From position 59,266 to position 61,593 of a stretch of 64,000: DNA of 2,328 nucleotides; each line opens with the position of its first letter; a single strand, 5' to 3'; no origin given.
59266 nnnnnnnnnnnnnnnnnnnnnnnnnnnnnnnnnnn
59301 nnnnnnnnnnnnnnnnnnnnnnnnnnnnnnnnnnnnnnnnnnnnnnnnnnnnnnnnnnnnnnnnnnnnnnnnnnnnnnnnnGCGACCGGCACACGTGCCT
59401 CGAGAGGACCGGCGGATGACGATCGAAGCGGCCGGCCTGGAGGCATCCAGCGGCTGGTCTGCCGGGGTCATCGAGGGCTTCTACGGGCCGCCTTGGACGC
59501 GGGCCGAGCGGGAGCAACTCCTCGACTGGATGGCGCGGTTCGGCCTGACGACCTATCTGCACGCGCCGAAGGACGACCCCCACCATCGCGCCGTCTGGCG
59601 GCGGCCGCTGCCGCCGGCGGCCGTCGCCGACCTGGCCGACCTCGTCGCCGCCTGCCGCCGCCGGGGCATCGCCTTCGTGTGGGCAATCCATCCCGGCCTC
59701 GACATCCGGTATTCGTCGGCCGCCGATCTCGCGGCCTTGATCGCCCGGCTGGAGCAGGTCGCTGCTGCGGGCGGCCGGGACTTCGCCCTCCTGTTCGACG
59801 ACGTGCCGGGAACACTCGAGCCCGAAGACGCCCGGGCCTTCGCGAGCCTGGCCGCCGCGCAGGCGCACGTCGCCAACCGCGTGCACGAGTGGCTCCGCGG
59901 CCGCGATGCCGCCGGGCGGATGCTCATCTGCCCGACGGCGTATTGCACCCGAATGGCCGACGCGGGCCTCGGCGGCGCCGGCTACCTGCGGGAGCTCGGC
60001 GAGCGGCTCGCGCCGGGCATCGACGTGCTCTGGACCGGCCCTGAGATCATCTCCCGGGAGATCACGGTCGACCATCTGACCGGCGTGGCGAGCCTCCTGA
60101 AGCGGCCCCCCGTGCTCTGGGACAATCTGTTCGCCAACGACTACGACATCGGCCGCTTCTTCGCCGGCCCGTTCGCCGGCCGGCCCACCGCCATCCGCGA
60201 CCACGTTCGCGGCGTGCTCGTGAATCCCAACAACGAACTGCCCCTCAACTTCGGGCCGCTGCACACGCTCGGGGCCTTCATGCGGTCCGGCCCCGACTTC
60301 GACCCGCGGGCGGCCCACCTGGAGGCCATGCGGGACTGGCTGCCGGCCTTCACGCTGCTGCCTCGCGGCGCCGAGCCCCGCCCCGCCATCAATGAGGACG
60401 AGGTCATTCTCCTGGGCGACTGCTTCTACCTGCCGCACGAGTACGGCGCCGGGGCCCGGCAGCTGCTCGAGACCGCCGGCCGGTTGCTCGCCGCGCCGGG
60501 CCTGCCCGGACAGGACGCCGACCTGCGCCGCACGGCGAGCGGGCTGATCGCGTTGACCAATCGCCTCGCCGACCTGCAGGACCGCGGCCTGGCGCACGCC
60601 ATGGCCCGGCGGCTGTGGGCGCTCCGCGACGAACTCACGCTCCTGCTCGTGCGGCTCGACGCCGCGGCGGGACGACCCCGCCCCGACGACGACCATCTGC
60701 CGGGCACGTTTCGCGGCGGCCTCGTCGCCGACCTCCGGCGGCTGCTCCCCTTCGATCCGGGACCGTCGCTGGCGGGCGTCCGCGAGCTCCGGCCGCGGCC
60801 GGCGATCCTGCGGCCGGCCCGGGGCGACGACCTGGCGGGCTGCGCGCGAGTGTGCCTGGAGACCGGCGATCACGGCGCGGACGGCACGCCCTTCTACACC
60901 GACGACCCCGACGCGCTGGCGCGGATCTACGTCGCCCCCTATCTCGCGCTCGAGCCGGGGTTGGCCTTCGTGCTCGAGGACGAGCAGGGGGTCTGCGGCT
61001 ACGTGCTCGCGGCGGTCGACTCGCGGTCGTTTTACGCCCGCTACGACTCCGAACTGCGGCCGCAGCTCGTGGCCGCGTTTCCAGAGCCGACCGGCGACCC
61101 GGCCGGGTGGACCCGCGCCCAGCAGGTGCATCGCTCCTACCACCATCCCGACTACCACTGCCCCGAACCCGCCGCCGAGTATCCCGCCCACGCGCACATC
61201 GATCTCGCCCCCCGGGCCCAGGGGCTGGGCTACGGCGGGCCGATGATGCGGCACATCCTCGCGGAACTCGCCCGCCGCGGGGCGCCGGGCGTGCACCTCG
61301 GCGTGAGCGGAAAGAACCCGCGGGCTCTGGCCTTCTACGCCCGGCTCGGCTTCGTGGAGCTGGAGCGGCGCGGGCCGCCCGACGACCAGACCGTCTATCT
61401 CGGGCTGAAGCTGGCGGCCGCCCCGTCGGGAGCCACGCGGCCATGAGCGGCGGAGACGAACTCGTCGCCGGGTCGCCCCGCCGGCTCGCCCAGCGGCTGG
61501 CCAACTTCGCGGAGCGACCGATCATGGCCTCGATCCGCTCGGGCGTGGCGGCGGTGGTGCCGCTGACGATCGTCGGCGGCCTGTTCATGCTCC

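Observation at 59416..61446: Bacterial GH84 fused to a GNAT domain: same two-domain plan as metazoan O-GlcNAcase, but with an intact-looking acetyl-CoA motif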

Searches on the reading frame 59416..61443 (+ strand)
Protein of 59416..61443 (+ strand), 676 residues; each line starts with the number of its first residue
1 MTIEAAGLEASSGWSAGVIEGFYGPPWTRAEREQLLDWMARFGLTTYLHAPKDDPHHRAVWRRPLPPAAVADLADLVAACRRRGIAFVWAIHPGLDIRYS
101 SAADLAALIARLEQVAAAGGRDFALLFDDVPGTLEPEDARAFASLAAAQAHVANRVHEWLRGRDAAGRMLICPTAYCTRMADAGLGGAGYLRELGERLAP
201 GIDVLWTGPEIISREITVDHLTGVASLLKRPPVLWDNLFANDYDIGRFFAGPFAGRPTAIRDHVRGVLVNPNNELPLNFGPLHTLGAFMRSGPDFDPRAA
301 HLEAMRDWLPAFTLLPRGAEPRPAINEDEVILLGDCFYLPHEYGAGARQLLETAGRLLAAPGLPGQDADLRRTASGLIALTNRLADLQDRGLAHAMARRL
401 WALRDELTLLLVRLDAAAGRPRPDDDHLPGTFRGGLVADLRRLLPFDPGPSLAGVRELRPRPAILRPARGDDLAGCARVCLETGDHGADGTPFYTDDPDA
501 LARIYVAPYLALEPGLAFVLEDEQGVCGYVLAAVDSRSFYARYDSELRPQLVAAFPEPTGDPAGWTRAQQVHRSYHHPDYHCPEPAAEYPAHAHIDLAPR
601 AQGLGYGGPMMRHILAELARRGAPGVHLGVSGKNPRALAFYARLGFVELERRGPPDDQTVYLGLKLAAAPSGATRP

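Call 4: search_protein_families(library=pfam, proteins=[window:59416-61443:+], max_evalue=0.01)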
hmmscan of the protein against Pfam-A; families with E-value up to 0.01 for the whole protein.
window:59416-61443:+ (676 aa): 5 families
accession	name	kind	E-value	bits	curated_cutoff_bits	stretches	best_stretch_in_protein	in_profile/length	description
PF07555.19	NAGidase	-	6e-76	256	25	1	17-308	2-281/295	beta-N-acetylglucosaminidase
PF00583.31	Acetyltransf_1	-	6.8e-09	36.5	20.7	1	556-646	38-116/116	Acetyltransferase (GNAT) family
PF13508.13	Acetyltransf_7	-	4.1e-07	30.7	27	1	593-648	30-84/84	Acetyltransferase (GNAT) domain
PF08445.16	FR47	-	0.00021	21.7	22.1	1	596-649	28-80/86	FR47-like protein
PF01261.30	AP_endonuc_2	-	0.0032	17.6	31.1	1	23-118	21-114/249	Xylose isomerase-like TIM barrel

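Call 5: search_solved_structures(query=window:59416-61443:+, max_evalue=0.01, show_alignments=3)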
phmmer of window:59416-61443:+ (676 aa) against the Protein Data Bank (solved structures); distinct sequences matched with E-value up to 0.01: 45.
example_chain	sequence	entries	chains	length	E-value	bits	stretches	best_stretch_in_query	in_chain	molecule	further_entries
9qen_A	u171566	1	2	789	7e-103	348.5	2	13-292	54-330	Protein O-GlcNAcase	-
5m7r_A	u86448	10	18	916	1.3e-102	347.6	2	13-292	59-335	Protein O-GlcNAcase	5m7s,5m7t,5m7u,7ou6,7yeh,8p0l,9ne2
6hki_A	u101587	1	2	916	1.6e-102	347.4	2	13-292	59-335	Protein O-GlcNAcase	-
9qep_A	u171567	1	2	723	4.3e-90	306.3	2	14-317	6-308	O-GlcNAcase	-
11lh_A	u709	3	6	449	2.7e-89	303.6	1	16-423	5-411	Protein O-GlcNAcase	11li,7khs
2xsa_A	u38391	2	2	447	3.5e-89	303.2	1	16-423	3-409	HYALURONOGLUCOSAMINIDASE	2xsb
9ba8_A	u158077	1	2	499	1.3e-83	284.9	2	14-314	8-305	Protein O-GlcNAcase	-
9ba9_A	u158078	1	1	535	2.5e-79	270.7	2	14-292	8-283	Protein O-GlcNAcase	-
5tke_A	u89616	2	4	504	2.6e-79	270.6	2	16-292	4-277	O-GlcNAcase: chimera construct | Protein O-GlcNAcase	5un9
5un8_A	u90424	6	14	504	1.3e-78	268.3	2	16-292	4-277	Protein O-GlcNAcase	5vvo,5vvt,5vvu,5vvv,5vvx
11lj_A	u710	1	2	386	6.5e-74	252.8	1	13-292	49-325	Protein O-GlcNAcase N-Terminal Fragment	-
5uhp_A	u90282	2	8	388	6.5e-74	252.8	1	13-292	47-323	O-GlcNAcase TIM-barrel domain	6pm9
5uhk_A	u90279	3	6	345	9.6e-74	252.2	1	16-292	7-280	O-GlcNAcase TIM-barrel domain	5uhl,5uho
5diy_A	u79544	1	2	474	1.2e-52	182.5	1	17-306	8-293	Hyaluronidase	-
3zj0_A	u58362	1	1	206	1e-44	156.3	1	463-652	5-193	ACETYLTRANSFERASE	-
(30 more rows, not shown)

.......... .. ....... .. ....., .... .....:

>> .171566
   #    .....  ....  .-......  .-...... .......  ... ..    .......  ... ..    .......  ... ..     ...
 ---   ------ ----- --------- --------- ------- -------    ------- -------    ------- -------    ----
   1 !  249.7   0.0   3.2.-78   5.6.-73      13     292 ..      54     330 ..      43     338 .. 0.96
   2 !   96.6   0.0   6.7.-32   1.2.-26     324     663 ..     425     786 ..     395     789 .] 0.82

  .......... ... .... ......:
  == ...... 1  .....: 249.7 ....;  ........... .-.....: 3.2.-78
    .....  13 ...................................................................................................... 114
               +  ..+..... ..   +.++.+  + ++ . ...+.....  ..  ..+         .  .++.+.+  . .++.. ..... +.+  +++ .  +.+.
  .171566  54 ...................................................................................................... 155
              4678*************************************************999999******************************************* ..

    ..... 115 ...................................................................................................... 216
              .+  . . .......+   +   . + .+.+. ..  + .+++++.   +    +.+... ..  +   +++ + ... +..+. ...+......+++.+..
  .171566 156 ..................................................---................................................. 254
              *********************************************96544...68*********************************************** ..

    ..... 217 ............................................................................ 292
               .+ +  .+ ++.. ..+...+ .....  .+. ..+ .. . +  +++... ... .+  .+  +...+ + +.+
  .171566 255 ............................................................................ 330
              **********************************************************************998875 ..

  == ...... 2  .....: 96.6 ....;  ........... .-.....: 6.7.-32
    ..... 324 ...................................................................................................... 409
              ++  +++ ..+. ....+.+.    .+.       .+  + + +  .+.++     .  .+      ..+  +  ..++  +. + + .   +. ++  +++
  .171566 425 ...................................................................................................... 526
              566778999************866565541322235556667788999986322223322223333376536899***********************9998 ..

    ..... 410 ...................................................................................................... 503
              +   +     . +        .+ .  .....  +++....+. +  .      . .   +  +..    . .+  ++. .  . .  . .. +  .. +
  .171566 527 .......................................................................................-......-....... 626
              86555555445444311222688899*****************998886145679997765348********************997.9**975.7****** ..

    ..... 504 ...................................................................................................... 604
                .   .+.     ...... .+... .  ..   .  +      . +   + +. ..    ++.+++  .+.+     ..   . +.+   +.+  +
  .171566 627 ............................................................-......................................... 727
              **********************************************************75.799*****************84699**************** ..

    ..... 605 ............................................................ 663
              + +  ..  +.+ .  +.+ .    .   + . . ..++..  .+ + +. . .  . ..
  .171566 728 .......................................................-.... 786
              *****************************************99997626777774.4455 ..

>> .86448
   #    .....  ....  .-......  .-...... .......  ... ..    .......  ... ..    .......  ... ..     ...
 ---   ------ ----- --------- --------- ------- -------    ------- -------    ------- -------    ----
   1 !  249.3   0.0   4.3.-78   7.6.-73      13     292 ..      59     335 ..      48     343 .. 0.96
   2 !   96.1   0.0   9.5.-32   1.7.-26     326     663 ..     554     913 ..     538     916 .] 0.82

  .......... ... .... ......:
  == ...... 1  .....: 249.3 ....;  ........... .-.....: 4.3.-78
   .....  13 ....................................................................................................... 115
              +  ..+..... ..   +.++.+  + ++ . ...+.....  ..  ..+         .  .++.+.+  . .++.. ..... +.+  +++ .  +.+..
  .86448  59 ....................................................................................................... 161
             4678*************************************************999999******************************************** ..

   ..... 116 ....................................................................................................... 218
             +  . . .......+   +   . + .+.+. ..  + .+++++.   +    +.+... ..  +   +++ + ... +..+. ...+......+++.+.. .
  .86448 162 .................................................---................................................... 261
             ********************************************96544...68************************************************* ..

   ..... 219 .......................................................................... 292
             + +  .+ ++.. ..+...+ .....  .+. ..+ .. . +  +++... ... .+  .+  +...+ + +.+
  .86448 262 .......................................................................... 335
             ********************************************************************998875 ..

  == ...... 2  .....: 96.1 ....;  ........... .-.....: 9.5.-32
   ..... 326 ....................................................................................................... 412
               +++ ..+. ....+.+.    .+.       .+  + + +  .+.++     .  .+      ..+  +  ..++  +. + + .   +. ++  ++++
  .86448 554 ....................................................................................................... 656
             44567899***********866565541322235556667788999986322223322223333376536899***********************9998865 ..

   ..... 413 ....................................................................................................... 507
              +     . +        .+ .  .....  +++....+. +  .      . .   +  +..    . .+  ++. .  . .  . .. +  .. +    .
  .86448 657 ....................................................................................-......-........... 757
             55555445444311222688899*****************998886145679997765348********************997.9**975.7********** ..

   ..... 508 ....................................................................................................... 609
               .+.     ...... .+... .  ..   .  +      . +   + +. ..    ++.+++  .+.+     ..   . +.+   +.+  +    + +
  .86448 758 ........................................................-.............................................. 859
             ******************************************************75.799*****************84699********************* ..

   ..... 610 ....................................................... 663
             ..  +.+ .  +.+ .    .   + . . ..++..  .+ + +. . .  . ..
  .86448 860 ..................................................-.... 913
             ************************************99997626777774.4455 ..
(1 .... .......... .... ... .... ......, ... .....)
